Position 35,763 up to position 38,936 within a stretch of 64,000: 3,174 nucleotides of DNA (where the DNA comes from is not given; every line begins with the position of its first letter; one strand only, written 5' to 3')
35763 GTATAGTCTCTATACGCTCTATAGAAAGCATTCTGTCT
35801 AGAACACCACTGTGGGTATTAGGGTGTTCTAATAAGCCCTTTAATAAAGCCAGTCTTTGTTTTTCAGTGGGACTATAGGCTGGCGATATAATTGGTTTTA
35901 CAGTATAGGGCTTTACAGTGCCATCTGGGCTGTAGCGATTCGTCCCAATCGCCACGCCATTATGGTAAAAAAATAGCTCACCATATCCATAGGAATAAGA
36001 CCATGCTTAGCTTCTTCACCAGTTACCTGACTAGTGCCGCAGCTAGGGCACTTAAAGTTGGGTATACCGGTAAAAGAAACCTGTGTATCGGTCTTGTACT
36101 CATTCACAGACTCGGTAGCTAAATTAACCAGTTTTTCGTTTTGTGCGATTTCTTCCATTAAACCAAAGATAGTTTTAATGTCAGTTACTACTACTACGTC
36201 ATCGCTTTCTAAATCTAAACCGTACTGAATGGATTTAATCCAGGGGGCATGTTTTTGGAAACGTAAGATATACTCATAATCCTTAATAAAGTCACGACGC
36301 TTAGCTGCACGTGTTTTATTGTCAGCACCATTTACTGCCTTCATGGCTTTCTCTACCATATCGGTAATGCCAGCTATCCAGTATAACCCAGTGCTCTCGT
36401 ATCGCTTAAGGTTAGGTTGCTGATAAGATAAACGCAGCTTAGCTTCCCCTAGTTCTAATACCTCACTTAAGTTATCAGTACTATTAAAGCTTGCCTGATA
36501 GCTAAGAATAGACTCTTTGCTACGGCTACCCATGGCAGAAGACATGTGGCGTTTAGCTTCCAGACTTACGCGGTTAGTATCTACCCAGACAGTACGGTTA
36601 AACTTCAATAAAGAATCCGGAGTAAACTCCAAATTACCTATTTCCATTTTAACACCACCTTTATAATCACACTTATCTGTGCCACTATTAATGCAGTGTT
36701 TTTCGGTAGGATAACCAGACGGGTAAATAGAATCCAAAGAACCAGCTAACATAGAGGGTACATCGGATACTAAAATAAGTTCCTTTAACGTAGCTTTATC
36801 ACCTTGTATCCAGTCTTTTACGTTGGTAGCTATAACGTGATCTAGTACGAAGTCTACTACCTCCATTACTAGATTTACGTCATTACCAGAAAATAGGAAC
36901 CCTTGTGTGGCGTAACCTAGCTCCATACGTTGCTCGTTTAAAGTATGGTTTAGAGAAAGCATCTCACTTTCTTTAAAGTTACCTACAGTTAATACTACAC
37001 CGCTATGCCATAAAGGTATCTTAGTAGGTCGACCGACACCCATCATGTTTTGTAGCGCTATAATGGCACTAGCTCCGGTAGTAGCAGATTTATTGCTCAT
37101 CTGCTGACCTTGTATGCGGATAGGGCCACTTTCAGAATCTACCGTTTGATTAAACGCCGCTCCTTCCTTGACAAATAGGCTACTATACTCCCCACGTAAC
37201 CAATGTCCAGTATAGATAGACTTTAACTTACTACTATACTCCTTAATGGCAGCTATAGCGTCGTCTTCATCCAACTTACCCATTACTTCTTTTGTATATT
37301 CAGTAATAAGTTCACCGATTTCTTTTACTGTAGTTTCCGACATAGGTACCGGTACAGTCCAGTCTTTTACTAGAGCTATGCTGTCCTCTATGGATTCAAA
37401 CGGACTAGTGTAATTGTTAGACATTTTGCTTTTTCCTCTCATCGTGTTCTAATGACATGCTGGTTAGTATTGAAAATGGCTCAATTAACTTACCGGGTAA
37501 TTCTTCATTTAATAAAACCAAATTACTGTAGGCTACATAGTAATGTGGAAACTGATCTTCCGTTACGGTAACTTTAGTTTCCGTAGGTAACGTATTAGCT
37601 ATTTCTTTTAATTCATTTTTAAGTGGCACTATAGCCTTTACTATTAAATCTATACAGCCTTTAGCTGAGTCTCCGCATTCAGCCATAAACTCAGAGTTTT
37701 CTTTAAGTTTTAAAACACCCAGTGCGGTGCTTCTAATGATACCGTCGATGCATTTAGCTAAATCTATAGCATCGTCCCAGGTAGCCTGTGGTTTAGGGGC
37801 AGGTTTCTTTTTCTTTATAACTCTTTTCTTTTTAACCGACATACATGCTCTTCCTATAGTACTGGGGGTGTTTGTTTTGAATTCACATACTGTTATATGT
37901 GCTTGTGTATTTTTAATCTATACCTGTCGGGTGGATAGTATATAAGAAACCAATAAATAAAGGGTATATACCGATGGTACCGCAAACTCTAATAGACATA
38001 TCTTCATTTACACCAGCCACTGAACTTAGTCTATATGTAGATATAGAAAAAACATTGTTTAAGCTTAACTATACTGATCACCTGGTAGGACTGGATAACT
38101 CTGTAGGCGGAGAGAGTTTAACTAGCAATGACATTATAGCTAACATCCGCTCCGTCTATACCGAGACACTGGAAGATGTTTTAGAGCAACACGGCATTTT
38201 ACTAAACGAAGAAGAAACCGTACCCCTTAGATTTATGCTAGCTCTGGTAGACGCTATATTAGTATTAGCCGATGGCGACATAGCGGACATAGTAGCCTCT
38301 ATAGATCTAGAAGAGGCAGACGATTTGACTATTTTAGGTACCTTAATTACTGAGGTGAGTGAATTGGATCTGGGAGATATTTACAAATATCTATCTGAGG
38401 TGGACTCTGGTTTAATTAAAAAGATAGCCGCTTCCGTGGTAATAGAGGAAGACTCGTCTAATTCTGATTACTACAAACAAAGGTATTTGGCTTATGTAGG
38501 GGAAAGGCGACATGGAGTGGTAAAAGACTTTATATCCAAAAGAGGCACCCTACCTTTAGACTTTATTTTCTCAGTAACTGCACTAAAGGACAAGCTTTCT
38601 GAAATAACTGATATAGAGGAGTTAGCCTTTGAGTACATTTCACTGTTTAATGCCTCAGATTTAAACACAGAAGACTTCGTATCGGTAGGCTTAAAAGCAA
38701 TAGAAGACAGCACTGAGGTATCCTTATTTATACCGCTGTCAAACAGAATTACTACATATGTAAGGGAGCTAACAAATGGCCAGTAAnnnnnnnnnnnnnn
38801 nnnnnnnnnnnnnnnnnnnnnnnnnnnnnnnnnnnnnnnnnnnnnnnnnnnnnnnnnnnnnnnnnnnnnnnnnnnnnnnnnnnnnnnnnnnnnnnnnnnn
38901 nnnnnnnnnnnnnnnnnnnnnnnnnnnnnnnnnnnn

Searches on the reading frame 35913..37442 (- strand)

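Call 7: search_protein_families(library=phrogs, proteins=[window:35913-37442:-])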
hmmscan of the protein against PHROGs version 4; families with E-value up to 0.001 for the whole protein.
window:35913-37442:- (509 aa): 2 families
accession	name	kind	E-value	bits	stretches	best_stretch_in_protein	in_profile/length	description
phrog_4585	-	unknown function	1.1e-67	230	1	93-502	146-541/551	-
phrog_8054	-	unknown function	1.5e-14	54.6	1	92-477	294-655/693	-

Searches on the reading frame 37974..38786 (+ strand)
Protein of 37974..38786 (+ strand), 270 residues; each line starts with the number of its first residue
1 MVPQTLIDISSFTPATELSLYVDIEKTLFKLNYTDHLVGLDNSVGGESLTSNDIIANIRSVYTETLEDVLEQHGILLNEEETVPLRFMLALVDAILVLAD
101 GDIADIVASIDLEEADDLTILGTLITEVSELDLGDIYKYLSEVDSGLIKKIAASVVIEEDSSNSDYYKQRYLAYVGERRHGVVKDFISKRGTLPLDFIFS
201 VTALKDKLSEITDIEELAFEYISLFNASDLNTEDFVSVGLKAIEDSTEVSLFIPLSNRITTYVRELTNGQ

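Call 77: search_protein_families(library=phrogs, proteins=[window:37974-38786:+])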
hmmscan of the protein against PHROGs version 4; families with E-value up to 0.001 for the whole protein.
window:37974-38786:+ (270 aa): 1 family
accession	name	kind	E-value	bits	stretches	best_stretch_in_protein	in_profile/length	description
phrog_5038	-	unknown function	5.6e-08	33.5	1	15-247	16-255/279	-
